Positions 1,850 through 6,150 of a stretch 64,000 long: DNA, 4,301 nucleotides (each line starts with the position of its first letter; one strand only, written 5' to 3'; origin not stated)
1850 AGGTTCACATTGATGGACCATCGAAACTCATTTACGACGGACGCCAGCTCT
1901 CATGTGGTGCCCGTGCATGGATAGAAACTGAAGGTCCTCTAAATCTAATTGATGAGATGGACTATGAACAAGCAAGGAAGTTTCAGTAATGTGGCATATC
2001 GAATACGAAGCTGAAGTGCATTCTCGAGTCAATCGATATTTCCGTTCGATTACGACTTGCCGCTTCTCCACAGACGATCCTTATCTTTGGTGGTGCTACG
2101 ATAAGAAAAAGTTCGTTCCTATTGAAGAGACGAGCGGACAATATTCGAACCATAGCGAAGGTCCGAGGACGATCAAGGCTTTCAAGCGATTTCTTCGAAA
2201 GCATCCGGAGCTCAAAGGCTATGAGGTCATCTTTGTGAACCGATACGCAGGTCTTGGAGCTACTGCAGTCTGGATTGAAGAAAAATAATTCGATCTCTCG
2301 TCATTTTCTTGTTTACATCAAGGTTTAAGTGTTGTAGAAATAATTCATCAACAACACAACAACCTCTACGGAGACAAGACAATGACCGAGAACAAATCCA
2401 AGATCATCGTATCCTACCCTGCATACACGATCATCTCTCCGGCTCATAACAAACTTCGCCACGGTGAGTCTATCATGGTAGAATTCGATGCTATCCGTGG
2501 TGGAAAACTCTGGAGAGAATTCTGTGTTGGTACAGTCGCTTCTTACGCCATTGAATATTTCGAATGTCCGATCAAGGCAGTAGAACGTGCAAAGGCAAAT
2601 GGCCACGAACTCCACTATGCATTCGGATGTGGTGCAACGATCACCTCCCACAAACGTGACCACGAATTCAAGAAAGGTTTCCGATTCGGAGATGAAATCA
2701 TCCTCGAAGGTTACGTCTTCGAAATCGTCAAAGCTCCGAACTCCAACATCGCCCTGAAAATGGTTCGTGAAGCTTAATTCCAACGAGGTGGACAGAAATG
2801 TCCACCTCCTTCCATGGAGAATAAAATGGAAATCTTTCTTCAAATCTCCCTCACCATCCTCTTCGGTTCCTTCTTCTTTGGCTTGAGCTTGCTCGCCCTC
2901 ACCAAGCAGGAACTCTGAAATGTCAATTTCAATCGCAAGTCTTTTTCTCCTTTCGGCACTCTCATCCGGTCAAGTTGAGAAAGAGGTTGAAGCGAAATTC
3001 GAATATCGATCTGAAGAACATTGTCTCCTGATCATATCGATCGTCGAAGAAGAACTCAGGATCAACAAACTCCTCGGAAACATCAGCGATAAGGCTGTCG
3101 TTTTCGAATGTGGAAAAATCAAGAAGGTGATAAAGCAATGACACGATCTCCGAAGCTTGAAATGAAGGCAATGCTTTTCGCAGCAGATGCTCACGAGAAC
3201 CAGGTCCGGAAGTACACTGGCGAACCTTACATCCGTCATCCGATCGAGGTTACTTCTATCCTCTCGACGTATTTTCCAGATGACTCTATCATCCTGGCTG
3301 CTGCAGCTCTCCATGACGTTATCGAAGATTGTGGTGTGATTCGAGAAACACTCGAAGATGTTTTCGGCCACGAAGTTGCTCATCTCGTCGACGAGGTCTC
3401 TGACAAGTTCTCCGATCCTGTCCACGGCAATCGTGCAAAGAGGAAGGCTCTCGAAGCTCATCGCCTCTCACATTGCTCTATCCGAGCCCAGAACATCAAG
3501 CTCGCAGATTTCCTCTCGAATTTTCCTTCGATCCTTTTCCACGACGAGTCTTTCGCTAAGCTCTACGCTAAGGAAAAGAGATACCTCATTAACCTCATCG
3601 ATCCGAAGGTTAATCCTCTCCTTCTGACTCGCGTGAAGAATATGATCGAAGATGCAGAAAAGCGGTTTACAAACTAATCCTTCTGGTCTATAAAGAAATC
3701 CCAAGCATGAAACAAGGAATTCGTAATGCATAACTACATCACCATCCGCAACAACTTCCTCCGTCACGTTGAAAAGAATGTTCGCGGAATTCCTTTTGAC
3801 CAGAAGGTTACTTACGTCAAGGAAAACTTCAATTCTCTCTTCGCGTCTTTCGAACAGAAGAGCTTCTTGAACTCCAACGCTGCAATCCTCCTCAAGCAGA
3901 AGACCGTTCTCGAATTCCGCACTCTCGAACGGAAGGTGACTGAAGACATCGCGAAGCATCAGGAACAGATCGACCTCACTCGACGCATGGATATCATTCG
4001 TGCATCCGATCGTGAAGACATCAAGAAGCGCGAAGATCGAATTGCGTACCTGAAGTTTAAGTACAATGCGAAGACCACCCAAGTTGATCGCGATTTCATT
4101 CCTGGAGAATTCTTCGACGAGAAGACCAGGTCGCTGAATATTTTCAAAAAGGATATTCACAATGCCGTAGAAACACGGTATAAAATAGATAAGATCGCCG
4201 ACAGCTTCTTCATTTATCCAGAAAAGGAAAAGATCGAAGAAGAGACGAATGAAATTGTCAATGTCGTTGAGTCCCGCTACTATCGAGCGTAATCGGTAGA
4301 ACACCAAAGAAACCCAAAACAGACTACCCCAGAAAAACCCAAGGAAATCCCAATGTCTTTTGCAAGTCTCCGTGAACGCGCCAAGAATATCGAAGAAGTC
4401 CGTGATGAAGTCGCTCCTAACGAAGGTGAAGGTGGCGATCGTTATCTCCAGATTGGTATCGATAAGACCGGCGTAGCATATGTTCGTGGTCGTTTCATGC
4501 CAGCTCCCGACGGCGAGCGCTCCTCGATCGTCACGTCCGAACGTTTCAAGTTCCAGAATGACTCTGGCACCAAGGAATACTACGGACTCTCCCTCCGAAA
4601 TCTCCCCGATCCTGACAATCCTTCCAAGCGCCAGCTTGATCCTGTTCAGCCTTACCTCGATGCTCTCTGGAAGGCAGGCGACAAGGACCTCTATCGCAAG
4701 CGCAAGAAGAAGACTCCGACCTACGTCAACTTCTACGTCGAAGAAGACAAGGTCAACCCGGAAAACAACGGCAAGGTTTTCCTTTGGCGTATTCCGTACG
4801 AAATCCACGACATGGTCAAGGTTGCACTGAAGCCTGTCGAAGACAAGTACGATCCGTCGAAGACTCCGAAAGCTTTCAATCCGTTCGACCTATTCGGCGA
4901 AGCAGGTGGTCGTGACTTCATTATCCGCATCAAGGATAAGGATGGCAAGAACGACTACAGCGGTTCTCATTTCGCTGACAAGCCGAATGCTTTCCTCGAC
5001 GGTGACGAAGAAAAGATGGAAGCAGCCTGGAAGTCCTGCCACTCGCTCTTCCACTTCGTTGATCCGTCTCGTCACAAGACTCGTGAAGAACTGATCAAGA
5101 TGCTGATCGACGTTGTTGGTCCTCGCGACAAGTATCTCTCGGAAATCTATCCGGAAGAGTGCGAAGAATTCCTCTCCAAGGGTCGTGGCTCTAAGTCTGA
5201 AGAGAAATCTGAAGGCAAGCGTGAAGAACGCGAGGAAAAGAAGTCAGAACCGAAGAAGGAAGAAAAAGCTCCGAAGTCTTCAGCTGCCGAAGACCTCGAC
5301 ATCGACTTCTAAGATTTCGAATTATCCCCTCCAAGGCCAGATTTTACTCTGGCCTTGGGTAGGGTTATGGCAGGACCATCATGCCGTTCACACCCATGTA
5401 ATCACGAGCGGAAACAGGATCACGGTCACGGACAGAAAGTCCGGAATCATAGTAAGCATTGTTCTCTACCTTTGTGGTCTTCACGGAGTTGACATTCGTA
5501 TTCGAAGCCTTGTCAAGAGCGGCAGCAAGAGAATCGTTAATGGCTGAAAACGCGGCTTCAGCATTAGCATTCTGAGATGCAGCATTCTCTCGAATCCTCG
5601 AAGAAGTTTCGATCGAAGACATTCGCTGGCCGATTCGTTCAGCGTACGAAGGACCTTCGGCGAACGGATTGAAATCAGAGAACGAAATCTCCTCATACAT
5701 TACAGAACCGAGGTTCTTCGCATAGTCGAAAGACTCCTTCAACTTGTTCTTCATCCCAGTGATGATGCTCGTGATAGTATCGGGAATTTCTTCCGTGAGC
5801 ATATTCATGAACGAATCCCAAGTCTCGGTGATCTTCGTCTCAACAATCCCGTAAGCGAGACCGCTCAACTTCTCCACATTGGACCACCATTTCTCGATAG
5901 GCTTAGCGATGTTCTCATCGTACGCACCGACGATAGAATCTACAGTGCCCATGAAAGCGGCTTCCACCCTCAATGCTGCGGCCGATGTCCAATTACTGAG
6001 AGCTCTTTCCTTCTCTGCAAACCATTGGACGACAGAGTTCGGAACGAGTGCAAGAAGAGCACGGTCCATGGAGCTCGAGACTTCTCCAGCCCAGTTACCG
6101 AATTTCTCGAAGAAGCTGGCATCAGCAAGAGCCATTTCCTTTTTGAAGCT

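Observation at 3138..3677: Phage-encoded SpoT/Mesh1-type (p)ppGpp hydrolase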

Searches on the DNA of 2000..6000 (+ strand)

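Call 7: search_dna_similar(query=window:2000-6000:+, collection=phages, mode=near, max_rows=15)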
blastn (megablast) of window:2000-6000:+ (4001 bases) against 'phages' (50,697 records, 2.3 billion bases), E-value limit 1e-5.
Records with a match: 6; places in all: 6; records where one place covers at least 80% of the query: 6.
Best place of each record, by identity: >=99% 3; 95-99% 3.
By first word of the organism name: Agrobacterium 3; Rhizobium 3.
By host as written in the record: Rhizogenic Agrobacterium biovar 1 ST15.13/095 3; Agrobacterium radiobacter M13 (synonym: Rhizobium radiobacter) 1; Agrobacterium radiobacter PL13 1; Agrobacterium radiobacter PL17 1.
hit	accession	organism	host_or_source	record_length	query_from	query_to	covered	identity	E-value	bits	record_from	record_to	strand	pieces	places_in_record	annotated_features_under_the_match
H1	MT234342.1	Agrobacterium phage OLIVR5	Rhizogenic Agrobacterium biovar 1 ...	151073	1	4001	100%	100.0%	0e+0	7389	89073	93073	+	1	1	ssDNA binding protein (x2) | hypothetical protein (x4) | bifunctional (p)ppGpp synthetase/guanosine-3',5'-bis(diphosphate) ...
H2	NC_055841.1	Agrobacterium phage OLIVR5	Rhizogenic Agrobacterium biovar 1 ...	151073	1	4001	100%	100.0%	0e+0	7389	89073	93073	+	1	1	ssDNA binding protein (x2) | hypothetical protein (x4) | bifunctional (p)ppGpp synthetase/guanosine-3',5'-bis(diphosphate) ...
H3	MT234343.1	Agrobacterium phage OLIVR6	Rhizogenic Agrobacterium biovar 1 ...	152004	1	4001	100%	100.0%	0e+0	7384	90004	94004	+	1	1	ssDNA binding protein (x2) | hypothetical protein (x4) | bifunctional (p)ppGpp synthetase/guanosine-3',5'-bis(diphosphate) ...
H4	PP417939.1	Rhizobium phage IC12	Agrobacterium radiobacter M13 (synonym: ...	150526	1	4001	100%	98.6%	0e+0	7079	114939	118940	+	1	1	single strand DNA binding protein | hypothetical protein (x5) | phosphohydrolase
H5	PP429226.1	Rhizobium phage LG08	Agrobacterium radiobacter PL13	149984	303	4001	92%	97.7%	0e+0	6368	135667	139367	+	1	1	single strand DNA binding protein | hypothetical protein (x5) | phosphohydrolase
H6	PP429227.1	Rhizobium phage IG49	Agrobacterium radiobacter PL17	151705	303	4001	92%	96.7%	0e+0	6154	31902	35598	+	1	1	single strand DNA binding protein | hypothetical protein (x6) | phosphohydrolase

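Call 9: get_annotated_region(hit=H1, flank=6000)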
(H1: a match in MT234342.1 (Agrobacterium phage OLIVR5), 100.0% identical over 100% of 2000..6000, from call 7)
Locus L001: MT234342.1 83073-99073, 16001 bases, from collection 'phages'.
description: Agrobacterium phage OLIVR5, complete genome.
organism: Agrobacterium phage OLIVR5 (NCBI taxid 2723773)
taxonomy: Viruses; Duplodnaviria; Heunggongvirae; Uroviricota; Caudoviricetes; Pootjesviridae; Heverleevirus; Heverleevirus OLIVR5
host: Rhizogenic Agrobacterium biovar 1 ST15.13/095; source: waste water; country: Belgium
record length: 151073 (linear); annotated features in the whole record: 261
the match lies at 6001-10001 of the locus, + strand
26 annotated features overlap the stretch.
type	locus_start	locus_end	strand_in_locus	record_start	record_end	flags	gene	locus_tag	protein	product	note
CDS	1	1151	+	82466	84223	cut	-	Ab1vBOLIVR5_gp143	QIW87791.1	terminase large subunit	-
CDS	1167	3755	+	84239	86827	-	-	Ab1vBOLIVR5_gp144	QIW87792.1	baseplate hub + tail lysozyme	-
CDS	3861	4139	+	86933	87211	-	-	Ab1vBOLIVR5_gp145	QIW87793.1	hypothetical protein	-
CDS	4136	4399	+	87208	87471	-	-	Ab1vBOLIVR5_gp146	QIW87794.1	hypothetical protein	-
CDS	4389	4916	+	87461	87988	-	-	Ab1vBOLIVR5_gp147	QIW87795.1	hypothetical protein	-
CDS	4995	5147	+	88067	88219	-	-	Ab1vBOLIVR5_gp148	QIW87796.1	hypothetical protein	-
CDS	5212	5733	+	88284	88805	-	-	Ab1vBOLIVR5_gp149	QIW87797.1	hypothetical protein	-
CDS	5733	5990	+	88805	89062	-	-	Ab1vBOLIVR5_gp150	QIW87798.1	hypothetical protein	-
CDS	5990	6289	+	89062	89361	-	-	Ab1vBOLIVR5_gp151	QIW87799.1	hypothetical protein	-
CDS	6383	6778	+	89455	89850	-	-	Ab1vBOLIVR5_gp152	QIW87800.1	hypothetical protein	-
CDS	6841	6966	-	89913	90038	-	-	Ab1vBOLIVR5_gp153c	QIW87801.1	hypothetical protein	-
CDS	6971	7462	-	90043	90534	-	-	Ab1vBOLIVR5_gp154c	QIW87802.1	bifunctional (p)ppGpp synthetase/guanosine-3',5'-bis(diphosphate) 3'-pyrophosphohydrolase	-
CDS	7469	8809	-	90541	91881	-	-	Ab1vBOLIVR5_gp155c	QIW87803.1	ssDNA binding protein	-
CDS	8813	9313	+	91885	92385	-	-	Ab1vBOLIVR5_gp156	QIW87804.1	ssDNA binding protein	-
CDS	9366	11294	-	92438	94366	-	-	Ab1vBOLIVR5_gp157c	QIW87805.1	hypothetical protein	-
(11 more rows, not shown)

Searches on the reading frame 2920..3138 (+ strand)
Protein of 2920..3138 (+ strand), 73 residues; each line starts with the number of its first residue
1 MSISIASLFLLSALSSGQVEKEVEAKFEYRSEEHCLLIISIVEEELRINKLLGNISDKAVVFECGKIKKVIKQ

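Call 19: search_protein_families(library=pfam, proteins=[window:2920-3138:+], max_evalue=0.01)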
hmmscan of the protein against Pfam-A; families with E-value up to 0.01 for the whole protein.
window:2920-3138:+ (73 aa): 0 families

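Call 60: search_protein_families(library=phrogs, proteins=[window:2920-3138:+], max_evalue=0.001)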
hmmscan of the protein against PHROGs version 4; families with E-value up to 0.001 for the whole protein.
window:2920-3138:+ (73 aa): 0 families

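Call 62: search_protein_families(library=padloc, proteins=[window:2920-3138:+], max_evalue=0.01)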
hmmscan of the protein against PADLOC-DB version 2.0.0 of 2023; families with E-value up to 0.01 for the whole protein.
window:2920-3138:+ (73 aa): 0 families
